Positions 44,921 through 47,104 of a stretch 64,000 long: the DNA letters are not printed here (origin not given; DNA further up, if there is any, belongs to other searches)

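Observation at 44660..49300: AT-rich island carrying two GHKL-type ATPase proteins plus unknowns, a candidate novel (defence-like) module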

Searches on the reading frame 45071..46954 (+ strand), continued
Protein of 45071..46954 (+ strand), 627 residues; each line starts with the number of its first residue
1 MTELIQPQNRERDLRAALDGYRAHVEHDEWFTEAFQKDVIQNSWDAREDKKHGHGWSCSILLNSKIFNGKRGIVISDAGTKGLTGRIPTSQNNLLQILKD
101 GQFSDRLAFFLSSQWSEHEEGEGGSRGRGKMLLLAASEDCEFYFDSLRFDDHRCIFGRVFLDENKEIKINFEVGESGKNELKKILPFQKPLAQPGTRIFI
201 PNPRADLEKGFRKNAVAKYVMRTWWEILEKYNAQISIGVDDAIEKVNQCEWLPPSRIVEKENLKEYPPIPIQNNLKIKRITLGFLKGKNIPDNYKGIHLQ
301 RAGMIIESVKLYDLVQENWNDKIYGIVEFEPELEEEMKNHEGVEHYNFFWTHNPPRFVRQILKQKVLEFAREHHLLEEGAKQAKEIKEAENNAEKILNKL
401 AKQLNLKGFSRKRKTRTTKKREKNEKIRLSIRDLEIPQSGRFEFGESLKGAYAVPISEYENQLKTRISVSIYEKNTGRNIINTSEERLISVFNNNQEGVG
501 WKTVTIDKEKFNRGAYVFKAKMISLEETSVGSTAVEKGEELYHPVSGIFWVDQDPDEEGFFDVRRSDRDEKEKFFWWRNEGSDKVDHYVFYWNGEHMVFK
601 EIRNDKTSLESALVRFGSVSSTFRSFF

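Call 37: fold_search(model_id=the predicted structure, library=pdb)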
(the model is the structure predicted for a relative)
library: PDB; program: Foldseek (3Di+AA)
matches with E <= 10: 1619; with E <= 0.001: 145
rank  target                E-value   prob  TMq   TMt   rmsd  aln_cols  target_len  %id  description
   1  5uls_B                5.6e-12  1.00  0.35  0.36   7.5       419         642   14  Structure of GRP94 in the active conformation (released 2017-09-27)
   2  7zr0_B                5.6e-12  1.00  0.35  0.36   8.4       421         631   14  CryoEM structure of HSP90-CDC37-BRAF(V600E) complex. (released 2022-12-14)
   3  6xlg_A                1.1e-11  1.00  0.34  0.37  19.7       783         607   12  Full-length Hsc82 in complex with two Aha1 CTD in the presence of ATPgammaS (released 2021-06-30)
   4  8ffv_A                1.4e-11  1.00  0.35  0.37  10.5       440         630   16  Cryo-EM structure of the GR-Hsp90-FKBP52 complex (released 2023-11-01)
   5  6xlf_A                1.7e-11  1.00  0.31  0.34  18.8       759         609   12  Full-length Hsc82 in complex with Aha1 in the presence of AMP-PNP (released 2021-06-30)
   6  8eob_B                2.1e-11  1.00  0.34  0.36   7.4       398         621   13  Cryo-EM structure of human HSP90B in the closed state (released 2023-01-25)
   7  8ffw_B                2.2e-11  1.00  0.35  0.36  10.4       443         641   16  Cryo-EM structure of the GR-Hsp90-FKBP51 complex (released 2023-11-01)
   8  4iyn_A                2.5e-11  1.00  0.35  0.38   8.1       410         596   14  Structure of mitochondrial Hsp90 (TRAP1) with ADP-ALF4- (released 2014-01-22)
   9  5uls_A                2.6e-11  1.00  0.33  0.34   7.7       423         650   15  Structure of GRP94 in the active conformation (released 2017-09-27)
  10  7krj_A                2.9e-11  1.00  0.34  0.36   8.6       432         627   14  The GR-Maturation Complex: Glucocorticoid Receptor in complex with Hsp90 and co-chaperone p23 (released 2022-01-12)
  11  8h77_A                5.8e-11  1.00  0.35  0.36   7.9       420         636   13  Hsp90-AhR-p23-XAP2 complex (released 2023-01-04)
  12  8ffv_B                6.1e-11  1.00  0.34  0.35   7.4       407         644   14  Cryo-EM structure of the GR-Hsp90-FKBP52 complex (released 2023-11-01)
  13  7z37_AP1              6.1e-11  1.00  0.33  0.34   7.7       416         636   11  Structure of the RAF1-HSP90-CDC37 complex (RHC-II) (released 2022-09-14)
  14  9kqn_B                6.8e-11  1.00  0.34  0.36   7.3       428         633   14  Hsp90-Cdc37-PINK1 complex (released 2025-10-15)
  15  9kqn_A                8.6e-11  1.00  0.33  0.35   7.3       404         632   14  Hsp90-Cdc37-PINK1 complex (released 2025-10-15)
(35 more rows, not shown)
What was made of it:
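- On GHKL (Bergerat-fold) ATPase superfamily - gene B: Foldseek probability 1.0 (call 37).
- The top Foldseek hits are Hsp90, GRP94 and TRAP1 (call 37).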

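Call 45: find_related_loci(query=A1, collection=genome_contigs, flank=8000)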
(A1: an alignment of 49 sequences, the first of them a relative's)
Query A1 (668 aa) in genome_contigs; peptide patterns used: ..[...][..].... (x = any residue, [..] = any of these).
43 stretches matched a pattern; 21 encode a relative of the query (tblastn E <= 1e-3); 21 distinct loci.
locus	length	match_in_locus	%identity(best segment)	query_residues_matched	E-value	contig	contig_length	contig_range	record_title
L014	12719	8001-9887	38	1-632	3e-127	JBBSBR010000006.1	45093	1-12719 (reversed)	MAG: Candidatus Saccharimonadia bacterium isolate La6_metabat2.164 La6_metabat2.164_K_3342449_L_45093_cov_29.4222, whole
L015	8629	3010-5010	36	1-665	4e-114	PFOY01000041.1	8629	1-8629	MAG: Candidatus Nomurabacteria bacterium CG_4_10_14_0_2_um_filter_30_12 CG_4_10_14_0.2_scaffold_5115_c, whole genome sho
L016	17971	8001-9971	36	6-665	2e-113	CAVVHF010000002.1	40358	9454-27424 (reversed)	MAG: uncultured bacterium isolate MFD01112.bin.1.8 genome assembly, contig: contig_10736, whole genome shotgun sequence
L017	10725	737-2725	35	6-659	6e-105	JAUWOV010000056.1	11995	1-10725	MAG: bacterium isolate CSMAG_2459 CSMAG_2459_k141_184792_length_11995_cov_18.9666, whole genome shotgun sequence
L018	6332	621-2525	35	1-640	9e-105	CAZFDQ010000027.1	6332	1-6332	MAG TPA_asm: uncultured Pseudomonadota bacterium isolate SRP067234_co1_40 genome assembly, contig: k99_289320, whole gen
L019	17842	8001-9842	36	1-612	1e-103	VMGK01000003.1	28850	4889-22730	MAG: Candidatus Berkelbacteria bacterium Licking1014_7 CEN89_scaffold_942, whole genome shotgun sequence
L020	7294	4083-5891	35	1-602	5e-103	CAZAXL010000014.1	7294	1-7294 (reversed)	MAG TPA_asm: uncultured Gammaproteobacteria bacterium isolate SRP062349_co2_103 genome assembly, contig: NODE_5665_lengt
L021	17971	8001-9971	34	6-665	5e-99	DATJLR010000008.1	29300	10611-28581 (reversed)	MAG TPA_asm: Candidatus Paceibacterota bacterium isolate SMAG_U14814 k141_2764297, whole genome shotgun sequence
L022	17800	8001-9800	34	1-603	9e-99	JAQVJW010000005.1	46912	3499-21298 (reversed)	MAG: Patescibacteria group bacterium isolate STE_72 NODE_1311_length_46912_cov_6.648947_Sandtown_E, whole genome shotgun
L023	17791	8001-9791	36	6-602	1e-96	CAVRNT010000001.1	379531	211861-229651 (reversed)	MAG: uncultured bacterium isolate MFD03726.bin.1.17 genome assembly, contig: contig_42602, whole genome shotgun sequence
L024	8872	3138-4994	35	6-624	8e-96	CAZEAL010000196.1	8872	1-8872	MAG TPA_asm: uncultured Candidatus Saccharibacteria bacterium isolate binchicken_co169_150 genome assembly, contig: k99_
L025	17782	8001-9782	26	9-618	3e-49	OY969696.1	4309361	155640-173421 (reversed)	MAG: Candidatus Aminicenantes bacterium isolate MFD04408.bin.1.14 genome assembly, chromosome: 1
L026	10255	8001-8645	43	6-220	4e-45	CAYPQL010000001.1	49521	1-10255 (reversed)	MAG TPA_asm: uncultured Candidatus Saccharibacteria bacterium isolate SRP256446_co1_206 genome assembly, contig: NODE_89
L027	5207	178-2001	26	19-630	9e-45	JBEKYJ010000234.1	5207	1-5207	MAG: Verrucomicrobiia bacterium isolate SPRUCE 672 SPRUCE_672_234, whole genome shotgun sequence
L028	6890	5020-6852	26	9-619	1e-43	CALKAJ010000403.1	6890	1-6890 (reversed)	MAG TPA_asm: uncultured Ignavibacteriae bacterium isolate SRR6007446_bin.4_CONCOCT_v1.1_MAG genome assembly, contig: ERZ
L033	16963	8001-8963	29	35-366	1e-27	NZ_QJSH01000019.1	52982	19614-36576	Paraliobacillus quinghaiensis strain YIM-C158 Scaffold18_1, whole genome shotgun sequence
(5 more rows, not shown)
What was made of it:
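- Mobility: the cassette occurs in Patescibacteria classes, Aminicenantes, Verrucomicrobiia, Ignavibacteria, Chloroflexia, Firmicutes and Bathyarchaeota (call 45).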

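Call 51: search_protein_families(library=pfam, alignment_id=A2, max_evalue=0.00001)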
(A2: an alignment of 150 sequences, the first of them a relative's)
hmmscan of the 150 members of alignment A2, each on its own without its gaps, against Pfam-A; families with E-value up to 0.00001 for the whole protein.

A. member 1, L001:23-1333:+ (436 aa): 2 families
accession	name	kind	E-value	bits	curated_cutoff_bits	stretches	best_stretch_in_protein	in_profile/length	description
PF08245.18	Mur_ligase_M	-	1.6e-27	97.2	24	1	104-212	55-166/200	Mur ligase middle domain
PF02875.26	Mur_ligase_C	-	7.1e-19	69.3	28.4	1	278-404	1-126/127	Mur ligase, glutamate ligase domain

B. families by the number of members that match (of 150 scanned): 132 families (the first 25 are shown)
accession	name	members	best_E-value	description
PF00145.23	DNA_methylase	8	2.9e-93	C-5 cytosine-specific DNA methylase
PF00239.26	Resolvase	7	1.3e-40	Resolvase, N terminal domain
PF03852.21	Vsr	4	3e-30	DNA mismatch endonuclease Vsr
PF07508.19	Recombinase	3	1.8e-12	Recombinase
PF18741.7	MTES_1575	3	6.4e-10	REase_MTES_1575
PF00009.33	GTP_EFTU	2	6.5e-57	Elongation factor Tu GTP binding domain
PF06421.17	LepA_C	2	6.1e-53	GTP-binding protein LepA C-terminus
PF08245.18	Mur_ligase_M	2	1.2e-49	Mur ligase middle domain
PF05949.17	DUF881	2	1.5e-35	Bacterial protein of unknown function (DUF881)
PF01936.24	NYN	2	1.1e-23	NYN domain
PF00679.30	EFG_C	2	5e-21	Elongation factor G C-terminus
PF02875.26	Mur_ligase_C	2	2.1e-19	Mur ligase, glutamate ligase domain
PF01966.28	HD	2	9.5e-17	HD domain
PF03144.31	GTP_EFTU_D2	2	7.6e-14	Elongation factor Tu domain 2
PF13238.12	AAA_18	2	2.8e-13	AAA domain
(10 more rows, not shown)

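Call 52: search_protein_families(library=padloc, alignment_id=A2, max_evalue=0.00001)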
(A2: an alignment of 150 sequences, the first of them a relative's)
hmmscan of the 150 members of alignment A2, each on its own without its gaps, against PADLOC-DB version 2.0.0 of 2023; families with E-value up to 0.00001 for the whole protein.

A. member 1, L001:23-1333:+ (436 aa): 0 families

B. families by the number of members that match (of 150 scanned): 239 families (the first 25 are shown)
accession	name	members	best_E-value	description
PDLC02649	DrmMII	8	4.1e-137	DrmMII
PDLC03272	MTase_II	8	6.2e-122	Type II methyltransferase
PDLC03232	MTase_II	8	8.3e-118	Type II methyltransferase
PDLC03378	MTase_II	8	1.8e-116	Type II methyltransferase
PDLC00034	DruM2|DruM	8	9.8e-103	DNA cytosine methylase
PDLC02653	DrmMII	8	5.2e-90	DrmMII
PDLC03234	MTase_II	8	4e-86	Type II methyltransferase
PDLC03326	MTase_II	8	2.2e-83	Type II methyltransferase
PDLC03361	MTase_II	8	1.1e-82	Type II methyltransferase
PDLC00026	DruM2|DruM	8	4.3e-72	DNA cytosine methylase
PDLC02648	DrmMII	8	1.1e-67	DrmMII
PDLC02656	DrmMII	8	6.2e-67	DrmMII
PDLC00033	DruM2|DruM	8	1.1e-66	DNA cytosine methylase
PDLC03217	MTase_II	8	3e-61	Type II methyltransferase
PDLC03716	oMTase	8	2.4e-58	orphan methyltransferase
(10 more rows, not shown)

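Call 87: find_related_loci(query=A1, collection=viral_contigs, flank=8000)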
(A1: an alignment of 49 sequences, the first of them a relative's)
Query A1 (668 aa) in viral_contigs; peptide patterns used: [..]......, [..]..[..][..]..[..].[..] (x = any residue, [..] = any of these).
20 stretches matched a pattern, but none encodes a relative of the query by tblastn (E <= 1e-3).

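Call 88: search_dna_similar(query=P0001, collection=plasmids, mode=protein, max_evalue=0.001, max_rows=15)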
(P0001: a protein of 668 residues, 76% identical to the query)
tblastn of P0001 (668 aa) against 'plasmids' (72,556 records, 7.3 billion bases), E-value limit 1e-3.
No match.

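Call 89: search_dna_similar(query=P0001, collection=phages, mode=protein, max_evalue=0.001, max_rows=15)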
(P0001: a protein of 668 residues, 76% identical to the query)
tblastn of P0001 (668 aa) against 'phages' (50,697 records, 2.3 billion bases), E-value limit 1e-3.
No match.
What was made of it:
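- No copy was found in IMG/VR viral contigs, phage records or plasmids (calls 87-89).
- Tried and rejected: Phage, plasmid or viral carriage of B: none in IMG/VR, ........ phages or PLSDB (calls 87-89).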

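Call 90: search_protein_families(library=pfam, proteins=[L025:1655-5434:+, L025:10596-11996:+, L025:11986-13644:+, L025:13650-14345:+, L025:14685-16427:+, L033:3581-5176:+, L033:5289-6506:+, L033:6963-7361:-, L033:11514-12101:+, L016:10649-11941:+], max_evalue=0.001)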
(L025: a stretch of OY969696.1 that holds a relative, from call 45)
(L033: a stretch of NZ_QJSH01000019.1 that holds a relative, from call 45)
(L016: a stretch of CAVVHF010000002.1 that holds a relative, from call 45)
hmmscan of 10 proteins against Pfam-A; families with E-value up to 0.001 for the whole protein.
L025:1655-5434:+ (1259 aa): 13 families
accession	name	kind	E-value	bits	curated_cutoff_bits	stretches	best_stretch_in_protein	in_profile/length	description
PF00069.31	Pkinase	-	8.6e-61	206.1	31.7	1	76-329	1-258/263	Protein kinase domain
PF07714.23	PK_Tyr_Ser-Thr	-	7.3e-37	127.5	23.1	1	78-323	3-250/258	Protein tyrosine and serine/threonine kinase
PF13191.12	AAA_16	-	1.2e-25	91.4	32.6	1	368-585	2-166/167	AAA ATPase domain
PF13424.12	TPR_12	-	2.2e-09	37.8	30.1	1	1133-1199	8-75/77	Tetratricopeptide repeat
PF03109.22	ABC1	-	1.3e-06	28.2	22.9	1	149-227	143-220/244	ABC1 atypical kinase-like domain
PF17874.7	TPR_MalT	-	3.7e-06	26.9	45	0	1088-1235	40-187/336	MalT-like TPR region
PF13401.12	AAA_22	-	1.6e-05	25.7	27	0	391-422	6-37/130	AAA domain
PF13374.12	TPR_10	-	5.7e-05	23.4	27.5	0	1213-1235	6-28/42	Tetratricopeptide repeat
PF01637.24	ATPase_2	-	7.7e-05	23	33.2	1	368-416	1-46/225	ATPase domain predominantly from Archaea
PF05729.18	NACHT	-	0.00011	22.5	26.7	0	392-417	2-27/167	NACHT domain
PF01636.29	APH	-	0.00041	20.6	23.2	0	190-221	165-197/239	Phosphotransferase enzyme family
PF02367.23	TsaE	-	0.00052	20.4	26.6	0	371-415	3-46/128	Threonylcarbamoyl adenosine biosynthesis protein TsaE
PF12862.13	ANAPC5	-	0.00059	20.3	23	0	1019-1057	49-87/91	Anaphase-promoting complex subunit 5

L025:10596-11996:+ (466 aa): 1 family
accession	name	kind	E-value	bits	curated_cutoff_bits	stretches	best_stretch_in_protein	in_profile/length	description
PF00145.23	DNA_methylase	-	6.4e-58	197.1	22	2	112-449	54-323/324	C-5 cytosine-specific DNA methylase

L025:11986-13644:+ (552 aa): 2 families
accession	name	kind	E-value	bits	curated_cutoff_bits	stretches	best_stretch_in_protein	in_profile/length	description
PF13589.12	HATPase_c_3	-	3.6e-21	76.1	25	1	30-142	4-109/137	Histidine kinase-, DNA gyrase B-, and HSP90-like ATPase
PF02518.31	HATPase_c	-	5.4e-05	24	26.4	0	33-127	10-99/111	Histidine kinase-, DNA gyrase B-, and HSP90-like ATPase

L025:13650-14345:+ (231 aa): 1 family
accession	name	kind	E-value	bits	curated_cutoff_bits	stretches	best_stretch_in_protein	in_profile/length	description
PF00730.31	HhH-GPD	-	7.9e-15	55.6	26.2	1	49-169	1-93/108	HhH-GPD superfamily base excision DNA repair protein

L025:14685-16427:+ (580 aa): 4 families
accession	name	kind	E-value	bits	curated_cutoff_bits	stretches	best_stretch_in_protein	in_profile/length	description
PF00580.27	UvrD-helicase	-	6.2e-23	82.3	23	2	157-232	189-269/271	UvrD/REP helicase N-terminal domain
PF13245.12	AAA_19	-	2e-16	60.8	25.1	1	23-219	7-134/134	AAA domain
PF13361.12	UvrD_C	-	5.2e-05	23.3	25.6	1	300-543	124-348/350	UvrD-like helicase C-terminal domain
PF13604.12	AAA_30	-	0.00017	21.8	27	0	16-61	7-51/191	AAA domain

L033:3581-5176:+ (531 aa): 2 families
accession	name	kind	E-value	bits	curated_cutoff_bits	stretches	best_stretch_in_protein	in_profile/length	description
PF09491.16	RE_AlwI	-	1.9e-07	30.9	23.1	1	76-347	3-270/441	AlwI restriction endonuclease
PF11564.14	BpuJI_N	-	0.00012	21.9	25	1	85-166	85-170/278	Restriction endonuclease BpuJI - N terminal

L033:5289-6506:+ (405 aa): 1 family
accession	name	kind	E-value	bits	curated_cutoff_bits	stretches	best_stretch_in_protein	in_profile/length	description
PF00145.23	DNA_methylase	-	1.8e-67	228.6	22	1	25-367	1-323/324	C-5 cytosine-specific DNA methylase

L033:6963-7361:- (132 aa): 1 family
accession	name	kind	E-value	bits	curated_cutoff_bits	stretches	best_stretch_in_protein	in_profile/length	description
PF20731.2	RE_NgoFVII_C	-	7.8e-05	23.2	23.8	1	13-107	22-105/131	NgoFVII C-terminal B3-like DNA-binding domain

L033:11514-12101:+ (195 aa): 2 families
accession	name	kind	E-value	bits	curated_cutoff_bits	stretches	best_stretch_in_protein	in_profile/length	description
PF00239.26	Resolvase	-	1.3e-40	139.2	23.3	1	10-140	2-142/145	Resolvase, N terminal domain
PF18010.7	HTH_49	-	2.7e-07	30.8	27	1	158-184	1-27/29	Cry35Ab1 HTH C-terminal domain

L016:10649-11941:+ (430 aa): 1 family
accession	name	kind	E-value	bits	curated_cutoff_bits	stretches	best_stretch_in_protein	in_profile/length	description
PF09903.14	DUF2130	-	1.2e-53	182.5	26.7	1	162-395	3-242/255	Uncharacterized protein conserved in bacteria (DUF2130)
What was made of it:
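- Fifteen of about 24 loci, including the window, have no methyltransferase within about 6 kb, so the R-M link is facultative; in L033 the methyltransferase already has its own AlwI-like REase (call 90). L025 adds an HhH-GPD glycosylase and a UvrD-like helicase (call 90).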
